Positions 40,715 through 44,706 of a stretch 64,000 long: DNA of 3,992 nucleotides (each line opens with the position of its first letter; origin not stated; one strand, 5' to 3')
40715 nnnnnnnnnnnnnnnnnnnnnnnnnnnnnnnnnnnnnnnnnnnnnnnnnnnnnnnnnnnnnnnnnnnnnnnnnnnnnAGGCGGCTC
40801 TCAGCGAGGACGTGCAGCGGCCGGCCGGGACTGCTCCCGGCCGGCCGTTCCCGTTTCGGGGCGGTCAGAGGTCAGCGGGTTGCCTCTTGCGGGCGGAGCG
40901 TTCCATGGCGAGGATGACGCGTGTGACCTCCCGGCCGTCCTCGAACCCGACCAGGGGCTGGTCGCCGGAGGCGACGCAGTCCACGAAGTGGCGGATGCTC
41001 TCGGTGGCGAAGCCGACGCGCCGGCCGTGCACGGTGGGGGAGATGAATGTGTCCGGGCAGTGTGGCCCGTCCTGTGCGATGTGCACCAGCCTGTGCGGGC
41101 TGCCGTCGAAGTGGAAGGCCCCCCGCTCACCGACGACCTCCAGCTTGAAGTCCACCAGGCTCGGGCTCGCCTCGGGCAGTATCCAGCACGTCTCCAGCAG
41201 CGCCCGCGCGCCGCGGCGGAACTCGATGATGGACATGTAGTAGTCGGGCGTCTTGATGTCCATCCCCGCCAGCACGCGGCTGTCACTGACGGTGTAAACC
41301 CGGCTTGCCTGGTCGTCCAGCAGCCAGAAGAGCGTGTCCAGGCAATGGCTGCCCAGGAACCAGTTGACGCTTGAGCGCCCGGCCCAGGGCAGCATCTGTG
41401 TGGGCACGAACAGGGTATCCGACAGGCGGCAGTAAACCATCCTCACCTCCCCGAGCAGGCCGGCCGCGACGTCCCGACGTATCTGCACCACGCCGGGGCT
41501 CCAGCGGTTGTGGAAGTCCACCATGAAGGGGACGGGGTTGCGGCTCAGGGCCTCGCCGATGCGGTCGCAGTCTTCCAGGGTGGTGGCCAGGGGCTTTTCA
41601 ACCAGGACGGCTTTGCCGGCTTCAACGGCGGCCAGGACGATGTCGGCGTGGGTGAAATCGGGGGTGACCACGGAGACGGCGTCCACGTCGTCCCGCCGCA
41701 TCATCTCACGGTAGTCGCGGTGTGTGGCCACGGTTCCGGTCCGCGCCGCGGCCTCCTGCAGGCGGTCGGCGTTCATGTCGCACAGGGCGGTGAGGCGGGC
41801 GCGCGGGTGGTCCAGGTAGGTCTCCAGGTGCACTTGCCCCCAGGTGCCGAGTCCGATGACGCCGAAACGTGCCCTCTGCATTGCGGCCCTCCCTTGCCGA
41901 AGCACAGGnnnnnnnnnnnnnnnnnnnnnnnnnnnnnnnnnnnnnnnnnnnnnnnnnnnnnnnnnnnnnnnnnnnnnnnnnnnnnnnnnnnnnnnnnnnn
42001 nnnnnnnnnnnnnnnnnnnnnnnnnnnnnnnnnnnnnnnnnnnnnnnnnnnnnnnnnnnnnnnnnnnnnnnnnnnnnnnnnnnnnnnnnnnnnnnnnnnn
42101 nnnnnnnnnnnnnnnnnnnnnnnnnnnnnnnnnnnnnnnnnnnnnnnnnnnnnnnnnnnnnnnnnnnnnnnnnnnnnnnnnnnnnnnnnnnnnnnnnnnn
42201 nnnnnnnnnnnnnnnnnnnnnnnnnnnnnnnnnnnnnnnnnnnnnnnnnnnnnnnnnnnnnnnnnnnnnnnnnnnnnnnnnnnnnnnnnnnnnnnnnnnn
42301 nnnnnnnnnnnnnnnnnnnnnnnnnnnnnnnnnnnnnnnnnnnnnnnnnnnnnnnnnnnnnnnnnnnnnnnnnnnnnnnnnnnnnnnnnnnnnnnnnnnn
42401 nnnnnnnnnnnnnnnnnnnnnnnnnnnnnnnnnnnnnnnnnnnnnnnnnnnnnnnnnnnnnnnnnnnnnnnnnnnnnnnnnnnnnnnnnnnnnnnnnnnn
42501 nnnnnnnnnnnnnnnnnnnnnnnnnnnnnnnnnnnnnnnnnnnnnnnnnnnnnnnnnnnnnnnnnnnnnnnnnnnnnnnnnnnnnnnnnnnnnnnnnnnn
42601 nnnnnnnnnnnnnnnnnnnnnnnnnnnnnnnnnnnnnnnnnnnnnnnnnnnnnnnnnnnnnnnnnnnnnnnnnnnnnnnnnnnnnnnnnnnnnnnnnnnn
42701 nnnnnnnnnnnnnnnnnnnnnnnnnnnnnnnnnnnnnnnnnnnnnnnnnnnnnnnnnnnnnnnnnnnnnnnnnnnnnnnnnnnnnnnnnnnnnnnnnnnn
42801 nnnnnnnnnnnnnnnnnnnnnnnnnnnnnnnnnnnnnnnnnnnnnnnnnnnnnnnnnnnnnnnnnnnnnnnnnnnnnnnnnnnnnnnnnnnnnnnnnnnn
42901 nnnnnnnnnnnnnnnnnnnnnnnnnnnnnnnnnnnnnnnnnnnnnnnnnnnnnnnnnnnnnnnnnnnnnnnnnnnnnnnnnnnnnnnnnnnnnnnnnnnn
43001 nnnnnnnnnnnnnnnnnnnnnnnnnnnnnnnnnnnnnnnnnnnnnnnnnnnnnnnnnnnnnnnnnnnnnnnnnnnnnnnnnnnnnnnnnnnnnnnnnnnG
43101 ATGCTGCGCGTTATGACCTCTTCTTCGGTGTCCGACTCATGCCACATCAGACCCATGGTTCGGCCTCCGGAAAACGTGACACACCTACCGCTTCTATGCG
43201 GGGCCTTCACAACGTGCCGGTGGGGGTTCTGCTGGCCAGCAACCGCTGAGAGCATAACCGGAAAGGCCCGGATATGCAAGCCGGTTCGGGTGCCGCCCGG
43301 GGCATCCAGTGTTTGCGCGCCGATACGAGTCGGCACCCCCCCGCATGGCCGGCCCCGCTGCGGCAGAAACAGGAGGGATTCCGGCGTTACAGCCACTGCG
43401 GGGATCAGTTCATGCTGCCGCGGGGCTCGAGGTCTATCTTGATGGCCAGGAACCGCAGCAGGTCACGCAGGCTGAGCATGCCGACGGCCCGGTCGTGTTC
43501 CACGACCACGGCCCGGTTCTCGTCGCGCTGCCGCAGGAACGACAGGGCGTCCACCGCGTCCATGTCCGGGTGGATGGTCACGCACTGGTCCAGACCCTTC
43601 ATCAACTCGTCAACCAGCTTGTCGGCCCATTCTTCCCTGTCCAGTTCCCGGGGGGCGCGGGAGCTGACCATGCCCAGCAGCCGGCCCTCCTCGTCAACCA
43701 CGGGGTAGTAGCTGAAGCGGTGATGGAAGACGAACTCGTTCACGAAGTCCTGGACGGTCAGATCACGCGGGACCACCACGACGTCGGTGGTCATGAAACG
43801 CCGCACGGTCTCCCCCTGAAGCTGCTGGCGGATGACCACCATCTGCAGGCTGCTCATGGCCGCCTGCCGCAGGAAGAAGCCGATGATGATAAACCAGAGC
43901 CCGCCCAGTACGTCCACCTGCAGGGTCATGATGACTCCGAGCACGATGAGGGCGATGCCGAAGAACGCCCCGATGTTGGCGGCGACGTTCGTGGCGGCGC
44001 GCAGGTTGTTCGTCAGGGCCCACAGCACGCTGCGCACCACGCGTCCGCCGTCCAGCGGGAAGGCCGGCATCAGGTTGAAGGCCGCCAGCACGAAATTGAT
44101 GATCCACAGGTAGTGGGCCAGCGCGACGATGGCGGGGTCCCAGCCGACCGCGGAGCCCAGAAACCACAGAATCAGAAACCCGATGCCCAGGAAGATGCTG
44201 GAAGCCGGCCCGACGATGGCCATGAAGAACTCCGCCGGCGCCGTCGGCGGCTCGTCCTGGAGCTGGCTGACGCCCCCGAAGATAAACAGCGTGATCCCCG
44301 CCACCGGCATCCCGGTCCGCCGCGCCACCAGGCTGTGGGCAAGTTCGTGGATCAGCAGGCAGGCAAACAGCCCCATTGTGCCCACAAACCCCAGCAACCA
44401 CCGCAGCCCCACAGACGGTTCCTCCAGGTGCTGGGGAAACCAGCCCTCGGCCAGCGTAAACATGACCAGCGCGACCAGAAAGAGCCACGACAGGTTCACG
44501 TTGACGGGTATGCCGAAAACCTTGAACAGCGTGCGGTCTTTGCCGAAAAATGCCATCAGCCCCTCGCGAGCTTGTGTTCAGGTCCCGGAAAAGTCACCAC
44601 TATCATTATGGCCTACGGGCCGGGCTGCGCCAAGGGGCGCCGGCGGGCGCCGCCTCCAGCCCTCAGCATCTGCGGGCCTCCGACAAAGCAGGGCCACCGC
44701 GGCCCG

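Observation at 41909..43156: Second GGDEF-PRTase paralog (canonical GGDEF), leading a Gfo/Idh/MocA oxidoreductase gene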

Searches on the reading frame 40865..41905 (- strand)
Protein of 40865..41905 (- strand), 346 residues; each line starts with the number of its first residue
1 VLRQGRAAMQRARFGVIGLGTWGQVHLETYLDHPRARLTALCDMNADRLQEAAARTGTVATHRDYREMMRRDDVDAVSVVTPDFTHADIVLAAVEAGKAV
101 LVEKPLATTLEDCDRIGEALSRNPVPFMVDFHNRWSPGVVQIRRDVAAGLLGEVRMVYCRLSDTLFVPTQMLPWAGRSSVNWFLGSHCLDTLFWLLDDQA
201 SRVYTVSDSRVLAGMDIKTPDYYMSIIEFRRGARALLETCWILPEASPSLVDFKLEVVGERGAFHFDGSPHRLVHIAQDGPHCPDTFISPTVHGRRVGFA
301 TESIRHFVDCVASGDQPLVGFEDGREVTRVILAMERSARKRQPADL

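Call 3: search_protein_families(library=pfam, proteins=[window:40865-41905:-], max_evalue=1)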
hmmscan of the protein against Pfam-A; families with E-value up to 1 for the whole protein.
window:40865-41905:- (346 aa): 7 families
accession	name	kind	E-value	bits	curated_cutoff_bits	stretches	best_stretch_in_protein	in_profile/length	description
PF01408.29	GFO_IDH_MocA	-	2.6e-29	102.8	24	1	13-131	2-120/120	Oxidoreductase family, NAD-binding Rossmann fold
PF22725.1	GFO_IDH_MocA_C3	-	9.3e-14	51.9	27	1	140-264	2-123/124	GFO/IDH/MocA C-terminal domain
PF02894.22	GFO_IDH_MocA_C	-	1.3e-12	48.4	22.9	1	146-346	4-218/218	Oxidoreductase family, C-terminal alpha/beta domain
PF03447.22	NAD_binding_3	-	0.0071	17.5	24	1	18-109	1-94/116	Homoserine dehydrogenase, NAD binding domain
PF03435.24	Sacchrp_dh_NADP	-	0.016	15.9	25.1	1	16-101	3-96/129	Saccharopine dehydrogenase NADP binding domain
PF03807.23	F420_oxidored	-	0.18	12.9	21.6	1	14-83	2-71/94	NADP oxidoreductase coenzyme F420-dependent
PF06414.18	Zeta_toxin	-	0.21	11.4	22.3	1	61-110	57-108/199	Zeta toxin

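Call 64: search_protein_families(library=ncbifam, proteins=[window:40865-41881:-], max_evalue=0.00001)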
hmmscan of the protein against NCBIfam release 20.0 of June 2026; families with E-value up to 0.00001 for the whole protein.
window:40865-41881:- (338 aa): 9 families
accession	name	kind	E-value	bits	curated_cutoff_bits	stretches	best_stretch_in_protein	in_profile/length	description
TIGR04380.1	myo_inos_iolG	equivalog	1.3e-44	152.5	355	1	5-335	3-328/330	inositol 2-dehydrogenase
NF040723.1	UDP-GlcNAcDh_Arch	equivalog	2.3e-38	132.4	450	1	5-329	2-300/302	UDP-N-acetylglucosamine 3-dehydrogenase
NF052679.1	InsChiInosDhIolG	equivalog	9.5e-24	84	540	1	5-255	4-247/343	bifunctional inositol 2-dehydrogenase/D-chiro-inositol 1-dehydrogenase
NF052479.1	LevoglcsnDh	equivalog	5.5e-23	81.3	650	1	31-169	39-178/386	levoglucosan dehydrogenase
NF041392.1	XylDh_Gfo6_Halo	equivalog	1.3e-22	80.1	350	1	4-334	17-346/350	D-xylose 1-dehydrogenase Gfo6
NF008607.0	PRK11579.1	subfamily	1.4e-13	50.6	330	1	5-223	6-220/346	oxidoreductase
NF058561.1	BT_2158_fam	equivalog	1.7e-13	50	750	1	8-151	40-182/487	glycoside 3-dehydrogenase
NF058563.1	BT_2159_fam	equivalog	3e-10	39.6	650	1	5-154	2-152/350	disaccharide 3-dehydrogenase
NF007574.0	PRK10206.1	equivalog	5.4e-09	35.5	352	1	41-205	41-204/345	oxidoreductase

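Call 77: search_protein_families(library=padloc, proteins=[window:40865-41881:-], max_evalue=0.01)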
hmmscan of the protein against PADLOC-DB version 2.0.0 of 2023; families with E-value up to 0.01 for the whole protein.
window:40865-41881:- (338 aa): 0 families

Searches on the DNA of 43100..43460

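Call 70: search_rna_families(source=window, start=43100, end=43460, threshold=evalue, max_evalue=5)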
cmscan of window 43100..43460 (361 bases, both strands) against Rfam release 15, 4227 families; matches with E-value up to 5: 5.
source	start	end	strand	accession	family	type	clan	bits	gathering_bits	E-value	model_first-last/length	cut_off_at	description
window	43236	43309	-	RF03484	mir-K12-10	Gene; miRNA;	-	17.9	70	0.94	1-70/70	no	mir-K12-10 microRNA precursor family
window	43339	43403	-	RF04247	bZIP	Gene; sRNA;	-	16.2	41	3.2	1-72/72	no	bZIP non canonical Hac1/Xbp1 intron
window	43287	43392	+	RF02989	gntR-DTE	Gene; sRNA;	-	15.4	63.6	2.3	1-119/119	no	gntR-DTE RNA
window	43353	43403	-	RF00753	mir-503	Gene; miRNA;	-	13.9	54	4.4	1-71/71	no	mir-503 microRNA precursor family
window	43288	43346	+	RF02802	PyrR204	Gene; snRNA; snoRNA; HACA-box;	-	13.8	71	4.7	1-57/57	no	Pyrobaculum sRNA 204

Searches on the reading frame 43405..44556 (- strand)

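Call 64: search_protein_families(library=ncbifam, proteins=[window:43405-44556:-], max_evalue=0.00001)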
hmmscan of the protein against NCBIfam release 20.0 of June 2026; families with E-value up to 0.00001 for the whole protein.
window:43405-44556:- (383 aa): 4 families
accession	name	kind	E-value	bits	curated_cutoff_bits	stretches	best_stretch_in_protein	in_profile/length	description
TIGR01302.1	IMP_dehydrog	equivalog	9.2e-08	31.4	481.5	1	251-368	82-198/450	IMP dehydrogenase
TIGR01303.1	IMP_DH_rel_1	equivalog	5.7e-07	28.8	562.75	0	320-366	93-139/475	GuaB1 family IMP dehydrogenase-related protein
NF002505.0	PRK01862.1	equivalog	1.4e-06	27.3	482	1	243-361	441-561/577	ClcB-like voltage-gated chloride channel protein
NF041552.1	TF_PrdR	equivalog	5.8e-06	24.9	795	1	249-375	6-130/577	sigma-54 dependent transcriptional regulator PrdR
